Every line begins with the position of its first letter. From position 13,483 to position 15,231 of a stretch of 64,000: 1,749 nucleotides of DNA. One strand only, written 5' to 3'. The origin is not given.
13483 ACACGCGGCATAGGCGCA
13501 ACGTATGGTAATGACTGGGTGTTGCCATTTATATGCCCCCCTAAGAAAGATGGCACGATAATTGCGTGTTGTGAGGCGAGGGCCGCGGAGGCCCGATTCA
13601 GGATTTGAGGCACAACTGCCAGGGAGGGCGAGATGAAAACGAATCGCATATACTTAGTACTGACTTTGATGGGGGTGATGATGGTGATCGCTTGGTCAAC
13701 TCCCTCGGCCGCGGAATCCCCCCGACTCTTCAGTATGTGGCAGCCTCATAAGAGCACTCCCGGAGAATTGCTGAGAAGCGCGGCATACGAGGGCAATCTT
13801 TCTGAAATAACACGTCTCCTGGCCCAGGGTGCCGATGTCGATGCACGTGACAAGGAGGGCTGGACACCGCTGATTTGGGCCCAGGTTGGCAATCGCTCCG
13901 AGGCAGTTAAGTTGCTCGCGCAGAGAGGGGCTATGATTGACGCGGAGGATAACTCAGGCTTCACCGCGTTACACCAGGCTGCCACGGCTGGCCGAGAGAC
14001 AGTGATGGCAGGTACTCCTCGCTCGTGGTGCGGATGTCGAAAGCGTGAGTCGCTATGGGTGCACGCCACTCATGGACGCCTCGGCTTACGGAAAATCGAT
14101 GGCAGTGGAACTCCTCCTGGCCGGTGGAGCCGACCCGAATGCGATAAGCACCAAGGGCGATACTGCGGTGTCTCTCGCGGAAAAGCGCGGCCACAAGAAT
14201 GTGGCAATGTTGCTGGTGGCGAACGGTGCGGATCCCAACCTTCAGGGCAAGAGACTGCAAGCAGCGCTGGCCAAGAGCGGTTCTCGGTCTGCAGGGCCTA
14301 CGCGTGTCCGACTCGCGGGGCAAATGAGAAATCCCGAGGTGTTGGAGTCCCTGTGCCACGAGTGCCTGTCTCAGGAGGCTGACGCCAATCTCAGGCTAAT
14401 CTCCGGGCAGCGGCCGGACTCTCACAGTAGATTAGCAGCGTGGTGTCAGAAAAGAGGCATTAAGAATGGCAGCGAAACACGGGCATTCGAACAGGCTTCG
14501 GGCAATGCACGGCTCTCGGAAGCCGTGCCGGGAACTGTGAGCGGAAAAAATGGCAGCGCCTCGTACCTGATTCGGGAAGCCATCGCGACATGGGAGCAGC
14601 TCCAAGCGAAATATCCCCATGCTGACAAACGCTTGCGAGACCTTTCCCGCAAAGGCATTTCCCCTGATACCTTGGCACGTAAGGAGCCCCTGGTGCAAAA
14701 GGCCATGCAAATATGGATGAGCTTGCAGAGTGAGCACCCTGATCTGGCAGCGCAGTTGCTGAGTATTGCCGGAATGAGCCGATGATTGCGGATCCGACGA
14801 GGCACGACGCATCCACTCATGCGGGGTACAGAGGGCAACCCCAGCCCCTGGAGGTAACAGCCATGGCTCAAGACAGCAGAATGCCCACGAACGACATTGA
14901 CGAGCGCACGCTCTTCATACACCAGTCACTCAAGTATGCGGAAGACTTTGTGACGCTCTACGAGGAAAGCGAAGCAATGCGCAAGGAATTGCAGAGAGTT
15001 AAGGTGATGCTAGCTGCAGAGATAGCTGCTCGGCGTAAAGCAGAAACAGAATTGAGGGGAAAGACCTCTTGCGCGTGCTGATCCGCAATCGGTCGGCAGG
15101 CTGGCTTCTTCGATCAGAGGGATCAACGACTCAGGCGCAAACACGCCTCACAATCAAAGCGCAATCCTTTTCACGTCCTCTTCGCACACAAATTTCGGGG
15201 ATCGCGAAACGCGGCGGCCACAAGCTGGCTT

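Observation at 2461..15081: Shared N-terminal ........-x-V-x-x-YEEE module in a kinase, a sigma-54 activator and a 72-aa standalone ORF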

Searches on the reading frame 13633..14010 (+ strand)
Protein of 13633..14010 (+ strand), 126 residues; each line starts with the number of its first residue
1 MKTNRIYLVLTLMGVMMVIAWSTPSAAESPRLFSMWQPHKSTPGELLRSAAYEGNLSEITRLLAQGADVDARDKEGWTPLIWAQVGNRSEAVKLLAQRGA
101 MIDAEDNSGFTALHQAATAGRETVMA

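Call 77: search_protein_families(library=pfam, proteins=[window:13633-14010:+], max_evalue=0.001)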
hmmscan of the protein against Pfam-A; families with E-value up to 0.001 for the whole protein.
window:13633-14010:+ (126 aa): 5 families
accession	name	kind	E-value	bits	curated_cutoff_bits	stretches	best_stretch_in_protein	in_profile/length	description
PF12796.13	Ank_2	-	1.7e-15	57.8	27.3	1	49-123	3-74/90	Ankyrin repeats (3 copies)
PF13637.12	Ank_4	-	1.3e-13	51.2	22.7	2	48-95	2-49/50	Ankyrin repeats (many copies)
PF00023.36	Ank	-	5.3e-13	48.9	21.1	1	75-107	1-33/33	Ankyrin repeat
PF13857.12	Ank_5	-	1.1e-07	32.4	27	0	49-81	22-54/56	Ankyrin repeats (many copies)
PF13606.12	Ank_3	-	7e-06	26.4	22.3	0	75-100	1-26/30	Ankyrin repeat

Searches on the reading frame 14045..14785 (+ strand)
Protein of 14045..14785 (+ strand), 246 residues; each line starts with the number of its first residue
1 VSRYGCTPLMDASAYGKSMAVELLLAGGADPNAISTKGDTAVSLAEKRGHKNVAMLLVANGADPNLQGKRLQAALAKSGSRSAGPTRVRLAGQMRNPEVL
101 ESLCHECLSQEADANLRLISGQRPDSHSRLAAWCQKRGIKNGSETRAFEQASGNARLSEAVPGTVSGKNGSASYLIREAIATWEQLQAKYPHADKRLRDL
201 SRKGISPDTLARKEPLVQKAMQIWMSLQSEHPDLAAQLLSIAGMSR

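Call 77: search_protein_families(library=pfam, proteins=[window:14045-14785:+], max_evalue=0.001)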
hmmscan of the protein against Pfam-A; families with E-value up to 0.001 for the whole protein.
window:14045-14785:+ (246 aa): 4 families
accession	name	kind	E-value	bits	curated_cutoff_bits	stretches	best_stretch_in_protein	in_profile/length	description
PF00023.36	Ank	-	2.5e-12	46.7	21.1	1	4-34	1-31/33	Ankyrin repeat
PF12796.13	Ank_2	-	1.5e-08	35.5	27.3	1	9-70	1-62/90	Ankyrin repeats (3 copies)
PF13857.12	Ank_5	-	6.7e-08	33.2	27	1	4-45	15-56/56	Ankyrin repeats (many copies)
PF13637.12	Ank_4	-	0.00064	20.4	22.7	0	10-53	2-45/50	Ankyrin repeats (many copies)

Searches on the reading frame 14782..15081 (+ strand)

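Call 9: search_protein_families(library=pfam, proteins=[window:14782-15081:+], max_evalue=1)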
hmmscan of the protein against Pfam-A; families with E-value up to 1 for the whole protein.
window:14782-15081:+ (99 aa): 1 family
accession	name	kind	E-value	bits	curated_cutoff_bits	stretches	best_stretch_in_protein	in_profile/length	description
PF15743.10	SPATA1_C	-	0.04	14.2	27.8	1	56-92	104-140/150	Spermatogenesis-associated C-terminus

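Call 10: search_protein_families(library=ncbifam, proteins=[window:14782-15081:+], max_evalue=1)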
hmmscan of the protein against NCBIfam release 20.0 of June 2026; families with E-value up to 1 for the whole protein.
window:14782-15081:+ (99 aa): 0 families

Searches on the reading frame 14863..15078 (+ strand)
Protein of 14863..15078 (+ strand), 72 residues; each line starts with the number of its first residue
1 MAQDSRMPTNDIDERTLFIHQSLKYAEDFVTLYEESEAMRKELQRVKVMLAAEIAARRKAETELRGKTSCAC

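Call 13: find_homologous_proteins(query=window:14863-15078:+, max_evalue=0.01)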
Query seq(72 aa) (72 aa): 2 proteins with E <= 0.01 among 3 candidates.
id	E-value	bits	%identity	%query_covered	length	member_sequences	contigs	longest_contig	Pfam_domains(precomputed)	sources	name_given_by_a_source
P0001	1.1e-38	146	100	100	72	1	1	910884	-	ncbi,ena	-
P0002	2.9e-27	111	83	97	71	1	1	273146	-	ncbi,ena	-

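Call 15: find_encoding_contigs(protein=P0002, flank=10000, max_places=5)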
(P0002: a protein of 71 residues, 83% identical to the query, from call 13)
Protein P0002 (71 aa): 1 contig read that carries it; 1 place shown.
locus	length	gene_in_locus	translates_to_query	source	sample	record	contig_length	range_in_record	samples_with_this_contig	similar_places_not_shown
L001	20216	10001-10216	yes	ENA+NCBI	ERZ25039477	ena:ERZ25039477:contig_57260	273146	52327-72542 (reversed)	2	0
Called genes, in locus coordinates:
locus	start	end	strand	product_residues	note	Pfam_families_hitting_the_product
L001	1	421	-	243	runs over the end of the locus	PF02518:HATPase_c (weak), PF00072:Response_reg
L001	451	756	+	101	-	-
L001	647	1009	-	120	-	-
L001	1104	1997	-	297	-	PF00989:PAS (weak), PF13188:PAS_8 (faint), PF13426:PAS_9 (weak), PF00989:PAS, PF08448:PAS_4, PF13426:PAS_9, PF08447:PAS_3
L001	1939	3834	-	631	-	PF00989:PAS, PF08448:PAS_4, PF08447:PAS_3, PF00989:PAS, PF08448:PAS_4, PF13426:PAS_9, PF08447:PAS_3, PF01590:GAF, +7 more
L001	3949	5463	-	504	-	PF00989:PAS (weak), PF08448:PAS_4, PF00158:Sigma54_activat, PF14532:Sigma54_activ_2, PF07728:AAA_5, PF25601:AAA_lid_14, PF02954:HTH_8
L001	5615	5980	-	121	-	PF00072:Response_reg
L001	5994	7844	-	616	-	PF01590:GAF, PF00989:PAS, PF08448:PAS_4, PF08447:PAS_3, PF13426:PAS_9, PF00512:HisKA, PF02518:HATPase_c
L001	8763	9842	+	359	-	PF24521:Ank_KRIT1 (faint), PF12796:Ank_2, PF13637:Ank_4, PF00023:Ank (weak), PF13637:Ank_4 (weak), PF12796:Ank_2, PF13857:Ank_5, PF00023:Ank (weak), +1 more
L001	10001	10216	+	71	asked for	-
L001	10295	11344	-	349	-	PF00072:Response_reg, PF13487:HD_5, PF01966:HD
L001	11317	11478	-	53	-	-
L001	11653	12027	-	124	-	PF00072:Response_reg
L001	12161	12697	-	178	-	-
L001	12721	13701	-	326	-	PF00072:Response_reg, PF00990:GGDEF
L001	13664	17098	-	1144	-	PF08447:PAS_3, PF00989:PAS, PF08448:PAS_4, PF13426:PAS_9, PF00989:PAS, PF08447:PAS_3, PF08448:PAS_4, PF13426:PAS_9, +9 more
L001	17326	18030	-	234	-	-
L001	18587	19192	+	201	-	PF03551:PadR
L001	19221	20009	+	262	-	PF01547:SBP_bac_1, PF13531:SBP_bac_11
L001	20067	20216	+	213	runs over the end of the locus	PF00528:BPD_transp_1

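Call 19: find_encoding_contigs(protein=P0001, flank=2000, max_places=3)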
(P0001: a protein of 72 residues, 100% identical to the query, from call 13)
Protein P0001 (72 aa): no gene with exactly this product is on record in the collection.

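Call 75: predict_structure(alignment_id=A5)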
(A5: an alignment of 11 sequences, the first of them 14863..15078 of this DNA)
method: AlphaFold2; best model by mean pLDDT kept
length: 72 residues; sequences in the alignment: 11
mean_pLDDT: 87.2   pTM: 0.53
mean pLDDT of the five models: 87.2, 86.2, 86.2, 84.0, 83.6
residues with pLDDT >= 90: 49; 70-90: 9; 50-70: 13; < 50: 1
segments of 3 or more residues with pLDDT < 50: none
pLDDT, mean of each block of 10 residues (from residue 1): 55 86 97 98 98 97 85 61
secondary structure, 60 per line:
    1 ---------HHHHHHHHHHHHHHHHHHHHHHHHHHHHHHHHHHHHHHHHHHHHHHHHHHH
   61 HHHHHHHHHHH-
elements in order: H10-71
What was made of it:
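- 14863..15081 (+): Small module-only gene (72 aa + stop). The module proper is about 14899-15018. GGAGG lies 8 nt upstream of the ATG. Single helix over residues 10-71 (call 75).
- Checked: The small ORF contains nothing else: AlphaFold2 gives one continuous helix over residues 10-71, mean pLDDT 87 (call 75).
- One long helix (call 75). The module is predicted as one long helix (call 75).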
